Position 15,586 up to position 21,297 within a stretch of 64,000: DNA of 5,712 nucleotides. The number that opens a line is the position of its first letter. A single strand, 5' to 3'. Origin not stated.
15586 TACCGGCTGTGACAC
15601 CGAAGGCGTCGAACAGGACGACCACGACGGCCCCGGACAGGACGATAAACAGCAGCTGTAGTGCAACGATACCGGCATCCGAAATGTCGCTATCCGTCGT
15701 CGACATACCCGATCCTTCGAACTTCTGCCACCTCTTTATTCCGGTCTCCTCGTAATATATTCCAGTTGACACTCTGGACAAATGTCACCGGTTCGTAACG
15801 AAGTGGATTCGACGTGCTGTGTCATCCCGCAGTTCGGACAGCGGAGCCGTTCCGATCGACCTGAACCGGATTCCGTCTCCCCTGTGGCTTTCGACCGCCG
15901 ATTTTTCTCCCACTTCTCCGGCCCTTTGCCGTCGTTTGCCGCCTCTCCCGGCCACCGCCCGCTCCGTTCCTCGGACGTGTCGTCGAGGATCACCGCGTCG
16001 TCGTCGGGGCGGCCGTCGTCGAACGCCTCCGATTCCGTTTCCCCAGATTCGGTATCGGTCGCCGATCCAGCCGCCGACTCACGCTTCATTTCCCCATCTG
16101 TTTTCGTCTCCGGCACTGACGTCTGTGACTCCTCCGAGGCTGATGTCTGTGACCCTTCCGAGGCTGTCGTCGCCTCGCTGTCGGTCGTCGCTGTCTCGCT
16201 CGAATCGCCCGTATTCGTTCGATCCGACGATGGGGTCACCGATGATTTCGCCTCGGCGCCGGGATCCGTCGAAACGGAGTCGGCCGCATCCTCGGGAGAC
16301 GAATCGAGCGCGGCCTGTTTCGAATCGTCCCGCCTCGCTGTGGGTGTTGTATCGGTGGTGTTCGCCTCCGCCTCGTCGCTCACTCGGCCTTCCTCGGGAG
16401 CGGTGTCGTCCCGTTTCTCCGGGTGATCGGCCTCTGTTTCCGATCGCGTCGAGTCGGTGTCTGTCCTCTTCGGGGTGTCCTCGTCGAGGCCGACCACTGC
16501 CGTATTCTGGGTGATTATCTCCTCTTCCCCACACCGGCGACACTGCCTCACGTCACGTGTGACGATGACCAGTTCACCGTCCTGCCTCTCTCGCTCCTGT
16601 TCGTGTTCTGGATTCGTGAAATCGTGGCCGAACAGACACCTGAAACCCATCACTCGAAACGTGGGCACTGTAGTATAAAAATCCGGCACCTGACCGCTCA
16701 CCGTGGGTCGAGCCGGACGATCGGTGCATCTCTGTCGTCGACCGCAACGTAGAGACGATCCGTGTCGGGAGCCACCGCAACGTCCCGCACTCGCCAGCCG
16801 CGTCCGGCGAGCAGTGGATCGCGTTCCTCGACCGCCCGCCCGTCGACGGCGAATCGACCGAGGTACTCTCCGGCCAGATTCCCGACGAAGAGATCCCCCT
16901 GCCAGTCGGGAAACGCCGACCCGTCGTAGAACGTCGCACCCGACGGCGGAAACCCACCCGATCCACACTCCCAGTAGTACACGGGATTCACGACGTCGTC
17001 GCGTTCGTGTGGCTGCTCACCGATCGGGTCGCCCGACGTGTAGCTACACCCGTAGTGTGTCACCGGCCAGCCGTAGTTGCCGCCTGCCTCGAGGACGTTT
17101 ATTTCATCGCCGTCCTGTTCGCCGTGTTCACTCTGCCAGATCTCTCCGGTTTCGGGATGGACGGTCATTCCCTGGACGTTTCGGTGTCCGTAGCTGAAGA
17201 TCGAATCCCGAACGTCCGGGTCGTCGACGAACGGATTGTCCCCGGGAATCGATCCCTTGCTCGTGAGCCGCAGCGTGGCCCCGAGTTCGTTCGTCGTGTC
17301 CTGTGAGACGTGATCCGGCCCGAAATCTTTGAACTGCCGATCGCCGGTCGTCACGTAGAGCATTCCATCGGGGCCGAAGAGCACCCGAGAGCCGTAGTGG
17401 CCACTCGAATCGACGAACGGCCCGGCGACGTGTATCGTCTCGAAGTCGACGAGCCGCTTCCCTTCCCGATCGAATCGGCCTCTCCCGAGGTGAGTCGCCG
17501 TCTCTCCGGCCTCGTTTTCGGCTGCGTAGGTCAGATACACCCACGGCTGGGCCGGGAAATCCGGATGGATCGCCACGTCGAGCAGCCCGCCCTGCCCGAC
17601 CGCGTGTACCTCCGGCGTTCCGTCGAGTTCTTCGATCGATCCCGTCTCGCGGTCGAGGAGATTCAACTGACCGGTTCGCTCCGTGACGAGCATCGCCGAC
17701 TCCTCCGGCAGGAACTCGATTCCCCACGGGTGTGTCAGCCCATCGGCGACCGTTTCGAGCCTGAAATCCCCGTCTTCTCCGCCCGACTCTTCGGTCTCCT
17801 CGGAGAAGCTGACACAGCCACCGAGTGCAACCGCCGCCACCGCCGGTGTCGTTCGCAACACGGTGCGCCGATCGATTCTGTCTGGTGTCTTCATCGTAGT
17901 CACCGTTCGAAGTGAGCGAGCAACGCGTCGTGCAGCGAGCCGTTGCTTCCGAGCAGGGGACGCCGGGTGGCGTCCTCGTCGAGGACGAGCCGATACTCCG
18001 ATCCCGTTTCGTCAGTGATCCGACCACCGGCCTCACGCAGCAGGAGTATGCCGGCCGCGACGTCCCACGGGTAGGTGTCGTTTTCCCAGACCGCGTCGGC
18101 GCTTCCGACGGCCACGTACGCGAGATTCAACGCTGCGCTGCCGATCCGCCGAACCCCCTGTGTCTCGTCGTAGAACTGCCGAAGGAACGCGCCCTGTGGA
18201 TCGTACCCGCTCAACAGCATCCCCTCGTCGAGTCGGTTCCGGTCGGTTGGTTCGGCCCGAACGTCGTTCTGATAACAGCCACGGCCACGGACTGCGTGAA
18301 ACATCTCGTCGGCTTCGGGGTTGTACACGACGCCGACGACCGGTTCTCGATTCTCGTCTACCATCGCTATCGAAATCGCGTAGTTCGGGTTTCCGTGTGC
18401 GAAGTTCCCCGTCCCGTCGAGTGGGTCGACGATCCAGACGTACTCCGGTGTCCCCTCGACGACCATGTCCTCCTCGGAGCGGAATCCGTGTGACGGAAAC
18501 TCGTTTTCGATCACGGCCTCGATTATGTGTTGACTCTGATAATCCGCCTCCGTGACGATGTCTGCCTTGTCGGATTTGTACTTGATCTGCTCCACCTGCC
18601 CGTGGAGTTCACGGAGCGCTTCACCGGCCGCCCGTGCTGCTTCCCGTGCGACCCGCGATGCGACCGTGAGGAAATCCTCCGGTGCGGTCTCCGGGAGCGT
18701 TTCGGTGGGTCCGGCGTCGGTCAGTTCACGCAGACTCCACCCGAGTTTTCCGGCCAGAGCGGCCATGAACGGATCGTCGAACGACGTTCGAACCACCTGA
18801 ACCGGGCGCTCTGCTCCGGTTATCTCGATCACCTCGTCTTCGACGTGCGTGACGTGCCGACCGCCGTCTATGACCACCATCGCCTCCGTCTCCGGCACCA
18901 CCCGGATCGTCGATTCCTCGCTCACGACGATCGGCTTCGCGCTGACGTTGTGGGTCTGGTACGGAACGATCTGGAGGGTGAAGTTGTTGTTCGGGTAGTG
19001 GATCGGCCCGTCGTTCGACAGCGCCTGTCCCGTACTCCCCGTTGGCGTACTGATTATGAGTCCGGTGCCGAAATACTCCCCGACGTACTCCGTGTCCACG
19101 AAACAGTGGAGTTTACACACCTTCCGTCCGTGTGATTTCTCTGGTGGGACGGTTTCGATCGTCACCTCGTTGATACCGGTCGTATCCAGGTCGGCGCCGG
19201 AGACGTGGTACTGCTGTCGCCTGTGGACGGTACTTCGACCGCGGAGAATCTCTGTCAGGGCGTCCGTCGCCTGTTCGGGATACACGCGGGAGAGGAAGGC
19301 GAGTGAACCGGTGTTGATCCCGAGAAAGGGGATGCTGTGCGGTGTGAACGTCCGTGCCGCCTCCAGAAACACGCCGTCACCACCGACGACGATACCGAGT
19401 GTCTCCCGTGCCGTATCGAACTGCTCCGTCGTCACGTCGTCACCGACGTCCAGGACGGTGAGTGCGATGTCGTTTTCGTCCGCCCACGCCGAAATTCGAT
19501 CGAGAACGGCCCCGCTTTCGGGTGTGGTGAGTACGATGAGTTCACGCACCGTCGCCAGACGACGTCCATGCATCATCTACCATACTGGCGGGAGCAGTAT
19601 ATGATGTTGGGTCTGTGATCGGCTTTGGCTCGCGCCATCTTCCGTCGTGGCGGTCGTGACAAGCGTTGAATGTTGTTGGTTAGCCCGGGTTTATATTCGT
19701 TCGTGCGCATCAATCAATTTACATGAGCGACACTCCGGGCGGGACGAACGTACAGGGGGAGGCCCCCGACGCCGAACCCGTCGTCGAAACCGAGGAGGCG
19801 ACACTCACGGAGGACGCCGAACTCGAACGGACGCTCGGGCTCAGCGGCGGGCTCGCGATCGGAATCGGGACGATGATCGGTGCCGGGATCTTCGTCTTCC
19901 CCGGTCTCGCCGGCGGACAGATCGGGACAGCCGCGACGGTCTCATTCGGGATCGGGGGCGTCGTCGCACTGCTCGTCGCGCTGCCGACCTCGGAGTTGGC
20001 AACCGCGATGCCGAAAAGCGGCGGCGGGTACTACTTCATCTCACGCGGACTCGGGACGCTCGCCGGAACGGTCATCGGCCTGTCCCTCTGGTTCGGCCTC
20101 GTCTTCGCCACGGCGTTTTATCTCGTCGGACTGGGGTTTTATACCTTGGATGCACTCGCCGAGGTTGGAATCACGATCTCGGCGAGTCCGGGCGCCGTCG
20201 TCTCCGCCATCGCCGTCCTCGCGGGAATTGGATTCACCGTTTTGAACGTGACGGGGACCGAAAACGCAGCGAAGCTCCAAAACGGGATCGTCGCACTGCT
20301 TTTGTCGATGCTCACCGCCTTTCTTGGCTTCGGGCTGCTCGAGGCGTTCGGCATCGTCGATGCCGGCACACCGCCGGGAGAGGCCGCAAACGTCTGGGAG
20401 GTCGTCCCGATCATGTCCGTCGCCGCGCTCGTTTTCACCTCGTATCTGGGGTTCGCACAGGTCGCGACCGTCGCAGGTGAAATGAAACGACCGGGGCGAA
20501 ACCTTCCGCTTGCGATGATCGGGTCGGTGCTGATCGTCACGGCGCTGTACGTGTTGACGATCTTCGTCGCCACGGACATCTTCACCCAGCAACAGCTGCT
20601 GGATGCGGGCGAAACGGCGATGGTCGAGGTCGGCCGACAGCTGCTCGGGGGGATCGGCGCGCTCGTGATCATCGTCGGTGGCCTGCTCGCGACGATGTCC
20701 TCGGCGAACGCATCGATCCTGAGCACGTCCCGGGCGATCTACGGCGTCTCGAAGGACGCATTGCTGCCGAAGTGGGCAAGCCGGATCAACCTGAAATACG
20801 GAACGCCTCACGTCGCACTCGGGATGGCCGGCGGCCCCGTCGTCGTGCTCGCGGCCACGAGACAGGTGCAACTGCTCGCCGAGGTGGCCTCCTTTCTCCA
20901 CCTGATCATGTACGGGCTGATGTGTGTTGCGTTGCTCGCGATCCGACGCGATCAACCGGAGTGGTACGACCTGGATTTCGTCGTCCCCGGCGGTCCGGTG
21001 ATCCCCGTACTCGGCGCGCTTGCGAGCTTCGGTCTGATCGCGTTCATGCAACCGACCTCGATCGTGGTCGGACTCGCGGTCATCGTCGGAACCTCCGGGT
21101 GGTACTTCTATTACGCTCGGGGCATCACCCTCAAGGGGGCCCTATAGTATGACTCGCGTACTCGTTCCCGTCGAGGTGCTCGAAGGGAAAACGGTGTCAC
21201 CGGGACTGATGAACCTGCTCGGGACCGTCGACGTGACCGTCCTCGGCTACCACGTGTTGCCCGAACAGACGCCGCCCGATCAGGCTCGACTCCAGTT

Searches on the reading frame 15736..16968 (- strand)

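Call 10: search_protein_families(library=pfam, proteins=[window:15736-16968:-], max_evalue=0.0001)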
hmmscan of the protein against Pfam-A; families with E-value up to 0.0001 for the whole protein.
window:15736-16968:- (410 aa): 1 family
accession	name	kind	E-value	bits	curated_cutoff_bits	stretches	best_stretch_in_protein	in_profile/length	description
PF23373.1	DUF7093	-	3.3e-20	73.9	27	1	107-350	1-189/214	Family of unknown function (DUF7093)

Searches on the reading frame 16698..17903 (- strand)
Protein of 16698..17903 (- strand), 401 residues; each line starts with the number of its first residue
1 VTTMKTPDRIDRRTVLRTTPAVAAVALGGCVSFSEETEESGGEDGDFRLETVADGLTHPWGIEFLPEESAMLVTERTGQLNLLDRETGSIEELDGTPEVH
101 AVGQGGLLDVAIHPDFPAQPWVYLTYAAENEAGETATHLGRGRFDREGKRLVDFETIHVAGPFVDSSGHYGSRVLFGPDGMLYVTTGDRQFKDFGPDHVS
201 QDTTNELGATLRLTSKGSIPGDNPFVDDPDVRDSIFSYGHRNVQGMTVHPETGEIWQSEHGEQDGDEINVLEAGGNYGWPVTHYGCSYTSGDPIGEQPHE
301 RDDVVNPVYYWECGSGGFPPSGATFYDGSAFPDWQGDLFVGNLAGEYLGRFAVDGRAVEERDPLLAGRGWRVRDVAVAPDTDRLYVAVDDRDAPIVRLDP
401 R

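Call 10: search_protein_families(library=pfam, proteins=[window:16698-17903:-], max_evalue=0.0001)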
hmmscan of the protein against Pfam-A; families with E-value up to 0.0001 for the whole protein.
window:16698-17903:- (401 aa): 1 family
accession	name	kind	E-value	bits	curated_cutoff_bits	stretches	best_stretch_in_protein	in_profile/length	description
PF07995.17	GSDH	-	1.3e-119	399.8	25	1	56-397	1-332/332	Glucose / Sorbosone dehydrogenase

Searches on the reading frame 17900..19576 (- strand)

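Call 10: search_protein_families(library=pfam, proteins=[window:17900-19576:-], max_evalue=0.0001)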
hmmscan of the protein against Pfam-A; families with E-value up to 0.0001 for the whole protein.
window:17900-19576:- (558 aa): 3 families
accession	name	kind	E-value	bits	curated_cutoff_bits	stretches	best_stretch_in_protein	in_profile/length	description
PF00459.30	Inositol_P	-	1.2e-61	209.1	27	1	308-557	7-267/271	Inositol monophosphatase family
PF20143.4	NAD_kinase_C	-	3.2e-19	69.3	23.7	1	136-263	2-125/126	ATP-NAD kinase C-terminal domain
PF01513.26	NAD_kinase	-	2.2e-14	54.3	25.5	1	50-114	65-129/130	ATP-NAD kinase N-terminal domain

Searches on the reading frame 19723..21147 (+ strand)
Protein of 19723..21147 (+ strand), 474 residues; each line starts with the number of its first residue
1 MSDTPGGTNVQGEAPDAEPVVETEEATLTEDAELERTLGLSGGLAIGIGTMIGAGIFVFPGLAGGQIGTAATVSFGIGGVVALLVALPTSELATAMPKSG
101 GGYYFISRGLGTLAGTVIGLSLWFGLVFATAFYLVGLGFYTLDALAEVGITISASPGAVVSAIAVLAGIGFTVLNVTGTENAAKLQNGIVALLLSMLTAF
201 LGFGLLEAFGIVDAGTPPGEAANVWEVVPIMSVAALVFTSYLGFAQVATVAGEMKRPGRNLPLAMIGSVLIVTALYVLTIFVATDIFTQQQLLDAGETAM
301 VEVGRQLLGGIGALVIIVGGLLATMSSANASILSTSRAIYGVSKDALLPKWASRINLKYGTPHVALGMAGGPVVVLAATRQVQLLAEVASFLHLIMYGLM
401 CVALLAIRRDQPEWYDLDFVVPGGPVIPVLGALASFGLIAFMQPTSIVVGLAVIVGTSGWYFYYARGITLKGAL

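Call 10: search_protein_families(library=pfam, proteins=[window:19723-21147:+], max_evalue=0.0001)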
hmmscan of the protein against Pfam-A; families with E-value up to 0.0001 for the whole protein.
window:19723-21147:+ (474 aa): 2 families
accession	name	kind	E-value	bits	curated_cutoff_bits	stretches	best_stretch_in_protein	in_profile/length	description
PF13520.12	AA_permease_2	-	1.8e-42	146.2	27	1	43-446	6-404/427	Amino acid permease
PF00324.27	AA_permease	-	3.1e-39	135.4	24.6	1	44-443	3-421/470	Amino acid permease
